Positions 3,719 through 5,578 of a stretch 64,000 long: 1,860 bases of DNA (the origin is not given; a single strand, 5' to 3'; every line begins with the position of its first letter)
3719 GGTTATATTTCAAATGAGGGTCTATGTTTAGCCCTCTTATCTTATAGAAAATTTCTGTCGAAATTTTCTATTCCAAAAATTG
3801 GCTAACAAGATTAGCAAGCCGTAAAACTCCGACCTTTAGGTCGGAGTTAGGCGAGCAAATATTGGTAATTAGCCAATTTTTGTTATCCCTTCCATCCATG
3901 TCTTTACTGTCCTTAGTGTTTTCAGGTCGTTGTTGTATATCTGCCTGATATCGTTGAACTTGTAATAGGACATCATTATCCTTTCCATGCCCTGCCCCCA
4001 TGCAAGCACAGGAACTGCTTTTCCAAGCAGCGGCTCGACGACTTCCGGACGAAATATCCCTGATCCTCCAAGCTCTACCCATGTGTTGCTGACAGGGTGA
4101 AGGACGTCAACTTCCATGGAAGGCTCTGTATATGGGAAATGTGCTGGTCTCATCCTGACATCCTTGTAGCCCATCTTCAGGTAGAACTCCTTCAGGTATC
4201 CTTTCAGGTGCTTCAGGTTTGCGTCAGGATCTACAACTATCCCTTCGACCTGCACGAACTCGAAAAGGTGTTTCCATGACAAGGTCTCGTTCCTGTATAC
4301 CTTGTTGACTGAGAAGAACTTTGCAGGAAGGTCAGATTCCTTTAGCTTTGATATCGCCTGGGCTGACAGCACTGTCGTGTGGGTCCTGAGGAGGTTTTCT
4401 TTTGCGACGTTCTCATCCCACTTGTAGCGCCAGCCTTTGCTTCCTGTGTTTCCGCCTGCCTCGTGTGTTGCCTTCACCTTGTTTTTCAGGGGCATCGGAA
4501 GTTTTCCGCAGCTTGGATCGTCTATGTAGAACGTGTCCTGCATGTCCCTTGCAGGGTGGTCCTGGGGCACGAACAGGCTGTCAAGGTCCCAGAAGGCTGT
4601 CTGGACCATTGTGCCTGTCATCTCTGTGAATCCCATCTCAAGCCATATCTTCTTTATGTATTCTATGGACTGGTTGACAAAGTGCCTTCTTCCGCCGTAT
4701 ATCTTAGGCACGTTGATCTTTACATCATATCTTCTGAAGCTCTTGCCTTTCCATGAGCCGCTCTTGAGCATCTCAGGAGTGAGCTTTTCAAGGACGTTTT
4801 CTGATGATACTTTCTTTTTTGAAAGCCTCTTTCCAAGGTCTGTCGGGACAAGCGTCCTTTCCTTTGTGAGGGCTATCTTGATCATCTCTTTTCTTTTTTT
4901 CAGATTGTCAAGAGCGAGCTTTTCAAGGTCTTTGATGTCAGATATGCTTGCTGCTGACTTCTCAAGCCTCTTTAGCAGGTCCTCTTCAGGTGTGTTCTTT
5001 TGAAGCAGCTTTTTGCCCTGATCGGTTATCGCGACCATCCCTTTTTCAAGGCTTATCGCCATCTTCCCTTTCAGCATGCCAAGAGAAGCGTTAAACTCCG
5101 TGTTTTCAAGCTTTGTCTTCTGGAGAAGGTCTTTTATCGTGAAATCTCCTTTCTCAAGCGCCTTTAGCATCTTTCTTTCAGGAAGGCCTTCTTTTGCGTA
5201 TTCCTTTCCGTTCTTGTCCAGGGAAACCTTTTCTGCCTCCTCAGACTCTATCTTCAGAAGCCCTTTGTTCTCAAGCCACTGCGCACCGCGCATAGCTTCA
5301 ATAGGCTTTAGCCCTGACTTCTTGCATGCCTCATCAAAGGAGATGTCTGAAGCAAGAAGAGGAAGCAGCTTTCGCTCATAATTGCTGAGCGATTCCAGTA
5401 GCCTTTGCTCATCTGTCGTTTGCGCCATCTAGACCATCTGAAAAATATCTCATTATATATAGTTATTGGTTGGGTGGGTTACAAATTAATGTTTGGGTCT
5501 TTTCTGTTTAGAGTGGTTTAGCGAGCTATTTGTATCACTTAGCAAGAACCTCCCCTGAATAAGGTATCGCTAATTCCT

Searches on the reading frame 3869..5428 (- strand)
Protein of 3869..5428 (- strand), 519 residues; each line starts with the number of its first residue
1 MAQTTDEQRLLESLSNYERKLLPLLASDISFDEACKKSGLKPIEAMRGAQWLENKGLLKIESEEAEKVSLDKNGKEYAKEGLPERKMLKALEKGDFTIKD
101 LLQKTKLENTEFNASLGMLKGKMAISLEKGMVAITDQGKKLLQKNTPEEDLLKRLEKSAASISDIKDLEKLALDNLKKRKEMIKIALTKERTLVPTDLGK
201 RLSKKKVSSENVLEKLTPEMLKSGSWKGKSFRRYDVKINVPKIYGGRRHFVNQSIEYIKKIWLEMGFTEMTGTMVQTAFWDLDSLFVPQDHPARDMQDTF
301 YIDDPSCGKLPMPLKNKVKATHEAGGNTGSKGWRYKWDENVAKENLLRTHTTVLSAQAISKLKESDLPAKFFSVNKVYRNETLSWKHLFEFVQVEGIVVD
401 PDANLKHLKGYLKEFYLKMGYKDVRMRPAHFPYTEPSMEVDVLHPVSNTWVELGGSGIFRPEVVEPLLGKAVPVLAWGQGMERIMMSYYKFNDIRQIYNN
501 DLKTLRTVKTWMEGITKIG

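Call 59: search_protein_families(library=ncbifam, proteins=[window:3869-5428:-], max_evalue=1e-10)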
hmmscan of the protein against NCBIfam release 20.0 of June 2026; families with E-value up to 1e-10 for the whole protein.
window:3869-5428:- (519 aa): 5 families
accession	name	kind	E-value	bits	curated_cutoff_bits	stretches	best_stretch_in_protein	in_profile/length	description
NF003210.0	PRK04172.1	equivalog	2.3e-165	551.2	350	1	13-510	3-493/496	phenylalanine--tRNA ligase subunit alpha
TIGR00468.1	pheS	equivalog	1.6e-106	356.3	237.45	1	193-509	17-323/324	phenylalanine--tRNA ligase subunit alpha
NF051887.1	PheS_related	equivalog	2.2e-23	82.9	300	1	341-504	68-235/349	PheS-related mystery ligase SrmL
TIGR00469.1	pheS_mito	equivalog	2.8e-19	69.1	258.35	0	424-506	259-341/451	phenylalanine--tRNA ligase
TIGR00470.1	sepS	equivalog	4.1e-15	55.2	380.65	1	345-498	183-341/533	O-phosphoserine--tRNA ligase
